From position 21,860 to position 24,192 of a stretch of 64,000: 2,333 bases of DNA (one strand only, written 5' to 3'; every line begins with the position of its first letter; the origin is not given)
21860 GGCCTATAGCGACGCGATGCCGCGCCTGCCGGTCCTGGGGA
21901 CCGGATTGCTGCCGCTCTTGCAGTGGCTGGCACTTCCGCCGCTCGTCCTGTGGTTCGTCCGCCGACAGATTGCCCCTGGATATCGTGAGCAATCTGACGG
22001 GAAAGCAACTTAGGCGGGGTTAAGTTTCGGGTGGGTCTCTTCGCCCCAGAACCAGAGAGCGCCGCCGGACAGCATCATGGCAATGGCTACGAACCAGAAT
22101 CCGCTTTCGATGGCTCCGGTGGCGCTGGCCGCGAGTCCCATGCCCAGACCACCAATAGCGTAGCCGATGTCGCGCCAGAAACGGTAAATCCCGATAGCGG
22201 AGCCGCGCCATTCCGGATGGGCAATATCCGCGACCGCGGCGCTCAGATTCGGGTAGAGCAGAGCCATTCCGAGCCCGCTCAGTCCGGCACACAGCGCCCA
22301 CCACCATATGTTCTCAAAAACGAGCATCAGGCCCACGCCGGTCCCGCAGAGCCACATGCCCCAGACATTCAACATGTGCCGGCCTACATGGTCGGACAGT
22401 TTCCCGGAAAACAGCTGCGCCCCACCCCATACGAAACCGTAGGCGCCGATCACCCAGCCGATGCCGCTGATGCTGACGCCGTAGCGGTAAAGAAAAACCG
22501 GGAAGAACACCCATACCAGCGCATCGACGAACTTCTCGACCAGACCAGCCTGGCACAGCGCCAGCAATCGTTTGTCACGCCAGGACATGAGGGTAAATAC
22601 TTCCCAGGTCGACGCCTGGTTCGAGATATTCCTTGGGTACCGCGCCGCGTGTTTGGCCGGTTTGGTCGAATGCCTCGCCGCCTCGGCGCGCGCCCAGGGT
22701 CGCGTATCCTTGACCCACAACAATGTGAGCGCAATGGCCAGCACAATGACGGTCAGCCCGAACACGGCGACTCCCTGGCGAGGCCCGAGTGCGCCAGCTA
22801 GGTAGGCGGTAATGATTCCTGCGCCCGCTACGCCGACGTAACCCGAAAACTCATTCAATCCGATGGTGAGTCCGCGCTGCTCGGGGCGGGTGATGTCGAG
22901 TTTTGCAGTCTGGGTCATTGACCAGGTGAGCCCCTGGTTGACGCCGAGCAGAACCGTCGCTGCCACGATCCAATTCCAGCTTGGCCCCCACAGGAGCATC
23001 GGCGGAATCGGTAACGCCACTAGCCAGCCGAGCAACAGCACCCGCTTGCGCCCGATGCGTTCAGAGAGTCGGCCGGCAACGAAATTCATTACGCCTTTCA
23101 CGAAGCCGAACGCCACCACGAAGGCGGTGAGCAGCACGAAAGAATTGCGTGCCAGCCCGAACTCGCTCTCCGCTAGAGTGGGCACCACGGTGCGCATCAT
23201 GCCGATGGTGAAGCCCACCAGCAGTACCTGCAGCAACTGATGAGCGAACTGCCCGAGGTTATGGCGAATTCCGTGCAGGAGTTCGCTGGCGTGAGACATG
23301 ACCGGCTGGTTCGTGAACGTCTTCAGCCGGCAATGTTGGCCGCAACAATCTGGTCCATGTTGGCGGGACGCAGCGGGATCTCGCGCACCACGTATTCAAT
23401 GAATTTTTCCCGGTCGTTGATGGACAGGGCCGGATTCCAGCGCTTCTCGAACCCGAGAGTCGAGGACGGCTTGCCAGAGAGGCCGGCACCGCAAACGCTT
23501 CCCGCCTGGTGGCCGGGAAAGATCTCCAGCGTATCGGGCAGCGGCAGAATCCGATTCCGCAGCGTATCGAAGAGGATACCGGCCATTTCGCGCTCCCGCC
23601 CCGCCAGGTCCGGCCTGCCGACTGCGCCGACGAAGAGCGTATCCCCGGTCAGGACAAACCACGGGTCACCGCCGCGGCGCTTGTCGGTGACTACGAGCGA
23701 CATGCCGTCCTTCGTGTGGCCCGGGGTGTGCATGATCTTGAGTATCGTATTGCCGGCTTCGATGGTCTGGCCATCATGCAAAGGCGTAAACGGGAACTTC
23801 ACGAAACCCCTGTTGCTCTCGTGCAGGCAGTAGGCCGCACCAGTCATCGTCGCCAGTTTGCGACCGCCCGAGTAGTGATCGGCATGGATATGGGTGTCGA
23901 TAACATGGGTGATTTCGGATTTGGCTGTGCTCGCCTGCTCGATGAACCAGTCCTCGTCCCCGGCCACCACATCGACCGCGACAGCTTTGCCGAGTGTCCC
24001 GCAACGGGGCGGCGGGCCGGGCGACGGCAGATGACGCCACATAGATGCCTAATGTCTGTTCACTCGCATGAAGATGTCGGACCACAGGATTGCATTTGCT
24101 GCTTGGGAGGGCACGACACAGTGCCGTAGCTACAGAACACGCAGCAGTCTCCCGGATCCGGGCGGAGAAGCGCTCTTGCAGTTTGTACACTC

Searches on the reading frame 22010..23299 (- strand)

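Call 48: search_protein_families(library=pfam, proteins=[window:22010-23299:-], max_evalue=0.00001)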
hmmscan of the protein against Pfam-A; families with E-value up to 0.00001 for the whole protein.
window:22010-23299:- (429 aa): 1 family
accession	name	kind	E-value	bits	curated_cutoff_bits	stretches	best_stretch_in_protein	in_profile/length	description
PF07690.21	MFS_1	-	6.4e-48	163.9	33.4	2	25-221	5-188/347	Major Facilitator Superfamily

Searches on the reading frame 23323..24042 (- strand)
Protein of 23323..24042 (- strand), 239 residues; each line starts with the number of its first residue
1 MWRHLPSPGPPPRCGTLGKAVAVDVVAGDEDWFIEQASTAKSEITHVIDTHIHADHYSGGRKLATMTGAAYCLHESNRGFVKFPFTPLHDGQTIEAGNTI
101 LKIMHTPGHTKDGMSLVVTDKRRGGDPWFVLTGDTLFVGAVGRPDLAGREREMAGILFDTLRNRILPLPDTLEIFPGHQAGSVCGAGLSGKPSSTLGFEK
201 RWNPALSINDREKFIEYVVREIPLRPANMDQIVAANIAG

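Call 48: search_protein_families(library=pfam, proteins=[window:23323-24042:-], max_evalue=0.00001)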
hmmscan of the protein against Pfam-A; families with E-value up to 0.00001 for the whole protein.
window:23323-24042:- (239 aa): 1 family
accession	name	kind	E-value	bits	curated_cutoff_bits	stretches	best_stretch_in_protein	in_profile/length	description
PF00753.33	Lactamase_B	-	1.6e-09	38.4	22.7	1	34-178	34-196/196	Metallo-beta-lactamase superfamily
